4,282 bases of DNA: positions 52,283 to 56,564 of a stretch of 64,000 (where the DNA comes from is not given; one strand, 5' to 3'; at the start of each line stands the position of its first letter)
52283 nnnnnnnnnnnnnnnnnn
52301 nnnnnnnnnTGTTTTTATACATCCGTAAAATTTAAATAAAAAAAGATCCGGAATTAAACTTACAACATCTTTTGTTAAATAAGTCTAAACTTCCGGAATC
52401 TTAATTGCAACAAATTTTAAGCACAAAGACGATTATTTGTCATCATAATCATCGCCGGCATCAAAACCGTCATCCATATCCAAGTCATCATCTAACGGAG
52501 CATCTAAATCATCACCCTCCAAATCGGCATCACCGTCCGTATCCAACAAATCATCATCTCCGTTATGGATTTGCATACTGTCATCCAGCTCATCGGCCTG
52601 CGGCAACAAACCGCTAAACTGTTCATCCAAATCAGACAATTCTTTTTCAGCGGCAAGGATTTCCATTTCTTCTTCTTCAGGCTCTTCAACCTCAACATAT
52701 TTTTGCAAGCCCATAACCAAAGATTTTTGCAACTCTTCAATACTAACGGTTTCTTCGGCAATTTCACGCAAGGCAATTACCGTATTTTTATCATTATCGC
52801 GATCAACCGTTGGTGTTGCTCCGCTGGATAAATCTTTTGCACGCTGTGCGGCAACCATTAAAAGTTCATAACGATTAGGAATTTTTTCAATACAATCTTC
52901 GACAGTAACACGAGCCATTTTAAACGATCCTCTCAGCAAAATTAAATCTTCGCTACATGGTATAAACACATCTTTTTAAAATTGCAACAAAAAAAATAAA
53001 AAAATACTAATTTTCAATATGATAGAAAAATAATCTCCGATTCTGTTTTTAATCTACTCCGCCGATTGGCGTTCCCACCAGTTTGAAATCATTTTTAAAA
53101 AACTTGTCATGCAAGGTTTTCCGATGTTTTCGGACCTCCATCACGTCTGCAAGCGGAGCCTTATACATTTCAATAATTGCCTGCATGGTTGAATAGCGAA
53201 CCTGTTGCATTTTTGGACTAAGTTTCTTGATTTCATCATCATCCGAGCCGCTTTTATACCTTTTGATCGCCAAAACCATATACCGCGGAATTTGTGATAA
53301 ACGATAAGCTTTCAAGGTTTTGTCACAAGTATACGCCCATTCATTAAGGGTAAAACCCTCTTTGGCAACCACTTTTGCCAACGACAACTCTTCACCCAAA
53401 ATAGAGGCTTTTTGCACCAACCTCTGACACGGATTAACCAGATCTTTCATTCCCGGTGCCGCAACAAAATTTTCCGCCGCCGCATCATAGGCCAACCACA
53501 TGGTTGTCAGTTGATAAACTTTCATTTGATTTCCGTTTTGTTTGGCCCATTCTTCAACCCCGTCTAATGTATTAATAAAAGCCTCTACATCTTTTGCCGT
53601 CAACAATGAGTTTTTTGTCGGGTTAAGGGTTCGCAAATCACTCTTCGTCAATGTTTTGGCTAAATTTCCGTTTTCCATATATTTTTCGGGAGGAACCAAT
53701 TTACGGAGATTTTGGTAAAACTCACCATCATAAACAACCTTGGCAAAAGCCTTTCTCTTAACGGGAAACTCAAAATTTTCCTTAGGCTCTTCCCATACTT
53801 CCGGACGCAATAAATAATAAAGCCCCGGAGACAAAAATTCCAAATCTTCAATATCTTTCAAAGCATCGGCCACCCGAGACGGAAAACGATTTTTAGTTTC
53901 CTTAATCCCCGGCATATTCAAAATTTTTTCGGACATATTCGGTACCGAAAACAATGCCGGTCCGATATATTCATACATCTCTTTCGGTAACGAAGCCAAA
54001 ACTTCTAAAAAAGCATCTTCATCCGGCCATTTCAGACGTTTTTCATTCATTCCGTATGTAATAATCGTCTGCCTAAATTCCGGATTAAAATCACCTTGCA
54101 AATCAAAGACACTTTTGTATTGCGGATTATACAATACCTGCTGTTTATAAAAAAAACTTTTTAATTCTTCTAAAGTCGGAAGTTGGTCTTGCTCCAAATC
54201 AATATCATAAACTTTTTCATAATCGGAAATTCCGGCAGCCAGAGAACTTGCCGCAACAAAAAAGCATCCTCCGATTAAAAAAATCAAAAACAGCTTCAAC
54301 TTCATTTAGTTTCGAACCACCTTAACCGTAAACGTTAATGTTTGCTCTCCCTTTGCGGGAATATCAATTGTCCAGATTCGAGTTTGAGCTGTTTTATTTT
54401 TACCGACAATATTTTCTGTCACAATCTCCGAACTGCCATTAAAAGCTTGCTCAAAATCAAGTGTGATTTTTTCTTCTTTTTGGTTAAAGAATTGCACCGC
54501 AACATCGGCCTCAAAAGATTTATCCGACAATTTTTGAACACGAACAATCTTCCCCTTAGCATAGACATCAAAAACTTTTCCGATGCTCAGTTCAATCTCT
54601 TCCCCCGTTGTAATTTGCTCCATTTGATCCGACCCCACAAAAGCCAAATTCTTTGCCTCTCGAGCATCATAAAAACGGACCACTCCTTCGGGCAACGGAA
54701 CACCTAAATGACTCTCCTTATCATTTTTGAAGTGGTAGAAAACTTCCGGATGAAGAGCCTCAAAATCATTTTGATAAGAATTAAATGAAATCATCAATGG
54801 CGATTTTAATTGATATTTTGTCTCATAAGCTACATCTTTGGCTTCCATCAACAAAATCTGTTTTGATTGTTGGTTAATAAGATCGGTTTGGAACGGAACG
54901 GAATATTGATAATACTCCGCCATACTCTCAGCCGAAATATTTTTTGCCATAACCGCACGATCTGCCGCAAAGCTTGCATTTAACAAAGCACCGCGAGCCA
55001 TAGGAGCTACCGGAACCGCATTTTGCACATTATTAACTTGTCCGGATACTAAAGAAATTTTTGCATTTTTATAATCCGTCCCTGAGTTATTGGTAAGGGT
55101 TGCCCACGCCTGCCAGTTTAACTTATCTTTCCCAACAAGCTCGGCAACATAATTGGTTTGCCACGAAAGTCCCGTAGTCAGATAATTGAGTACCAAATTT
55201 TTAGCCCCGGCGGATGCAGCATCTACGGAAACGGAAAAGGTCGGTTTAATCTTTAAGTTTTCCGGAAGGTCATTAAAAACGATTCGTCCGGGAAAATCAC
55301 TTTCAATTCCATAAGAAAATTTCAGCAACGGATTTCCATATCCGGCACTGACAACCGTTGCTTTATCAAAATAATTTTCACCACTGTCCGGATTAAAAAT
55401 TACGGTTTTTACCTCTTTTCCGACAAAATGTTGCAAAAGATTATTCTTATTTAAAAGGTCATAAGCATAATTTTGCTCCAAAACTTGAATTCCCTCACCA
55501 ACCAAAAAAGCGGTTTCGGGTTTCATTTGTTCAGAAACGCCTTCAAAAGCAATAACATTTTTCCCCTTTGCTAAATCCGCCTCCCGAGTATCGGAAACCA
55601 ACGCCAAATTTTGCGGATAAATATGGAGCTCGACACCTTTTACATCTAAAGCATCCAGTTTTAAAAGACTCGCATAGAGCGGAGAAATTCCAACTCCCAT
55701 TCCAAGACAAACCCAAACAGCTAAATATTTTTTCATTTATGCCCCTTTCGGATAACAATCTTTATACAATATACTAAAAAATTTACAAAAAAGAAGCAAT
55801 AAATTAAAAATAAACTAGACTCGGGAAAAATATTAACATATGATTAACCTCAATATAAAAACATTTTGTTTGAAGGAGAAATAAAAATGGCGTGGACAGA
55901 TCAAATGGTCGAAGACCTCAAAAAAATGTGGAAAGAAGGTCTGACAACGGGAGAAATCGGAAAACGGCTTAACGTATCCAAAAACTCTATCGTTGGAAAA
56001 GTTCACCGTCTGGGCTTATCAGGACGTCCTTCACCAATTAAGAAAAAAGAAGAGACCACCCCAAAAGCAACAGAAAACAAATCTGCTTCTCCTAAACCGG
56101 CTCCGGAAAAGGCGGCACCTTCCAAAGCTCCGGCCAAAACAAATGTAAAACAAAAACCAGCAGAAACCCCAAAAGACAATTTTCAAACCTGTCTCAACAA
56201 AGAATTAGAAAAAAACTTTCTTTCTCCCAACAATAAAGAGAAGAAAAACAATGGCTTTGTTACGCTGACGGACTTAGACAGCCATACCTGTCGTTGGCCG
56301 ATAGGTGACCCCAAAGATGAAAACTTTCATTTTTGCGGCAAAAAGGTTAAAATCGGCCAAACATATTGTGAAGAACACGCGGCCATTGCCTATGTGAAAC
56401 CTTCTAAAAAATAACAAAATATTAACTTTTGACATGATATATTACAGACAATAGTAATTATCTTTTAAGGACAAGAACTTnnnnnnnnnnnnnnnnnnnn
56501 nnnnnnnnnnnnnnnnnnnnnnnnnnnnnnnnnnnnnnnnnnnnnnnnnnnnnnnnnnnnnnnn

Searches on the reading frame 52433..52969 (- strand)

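Call 70: search_protein_families(library=pfam, proteins=[window:52433-52969:-], max_evalue=0.0001)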
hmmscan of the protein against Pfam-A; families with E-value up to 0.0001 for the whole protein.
window:52433-52969:- (178 aa): 1 family
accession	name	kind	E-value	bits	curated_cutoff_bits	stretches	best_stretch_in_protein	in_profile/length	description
PF01192.27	RNA_pol_Rpb6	-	5.5e-19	68.4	26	1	25-77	1-53/53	RNA polymerase Rpb6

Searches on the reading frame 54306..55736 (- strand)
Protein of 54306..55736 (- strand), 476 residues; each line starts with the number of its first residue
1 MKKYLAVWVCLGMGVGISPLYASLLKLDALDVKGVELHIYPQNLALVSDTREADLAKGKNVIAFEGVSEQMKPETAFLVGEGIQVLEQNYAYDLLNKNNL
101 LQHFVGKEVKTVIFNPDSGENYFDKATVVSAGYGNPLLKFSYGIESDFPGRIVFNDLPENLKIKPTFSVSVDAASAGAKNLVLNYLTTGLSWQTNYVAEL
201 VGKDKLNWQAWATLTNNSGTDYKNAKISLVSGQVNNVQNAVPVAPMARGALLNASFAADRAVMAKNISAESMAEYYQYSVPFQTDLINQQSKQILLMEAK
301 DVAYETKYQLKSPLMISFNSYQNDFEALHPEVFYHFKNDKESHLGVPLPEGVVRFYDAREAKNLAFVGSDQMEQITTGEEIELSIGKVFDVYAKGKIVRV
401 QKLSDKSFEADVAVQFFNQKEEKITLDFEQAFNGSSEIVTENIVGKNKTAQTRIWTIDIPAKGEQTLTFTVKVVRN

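Call 33: search_protein_families(library=pfam, proteins=[window:54306-55736:-], max_evalue=0.00001)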
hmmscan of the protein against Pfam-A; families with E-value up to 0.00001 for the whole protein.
window:54306-55736:- (476 aa): 1 family
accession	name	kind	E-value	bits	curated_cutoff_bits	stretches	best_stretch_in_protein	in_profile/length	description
PF13598.12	DUF4139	-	1.8e-06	28.3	31.8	1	183-473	3-201/205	Domain of unknown function (DUF4139)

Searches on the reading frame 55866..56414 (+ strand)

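Call 70: search_protein_families(library=pfam, proteins=[window:55866-56414:+], max_evalue=0.0001)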
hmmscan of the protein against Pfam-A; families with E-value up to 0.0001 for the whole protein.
window:55866-56414:+ (182 aa): 1 family
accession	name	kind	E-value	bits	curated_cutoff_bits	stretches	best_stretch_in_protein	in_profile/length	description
PF07750.17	GcrA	-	1.5e-38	133.1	26.9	1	8-179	1-148/155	GcrA cell cycle regulator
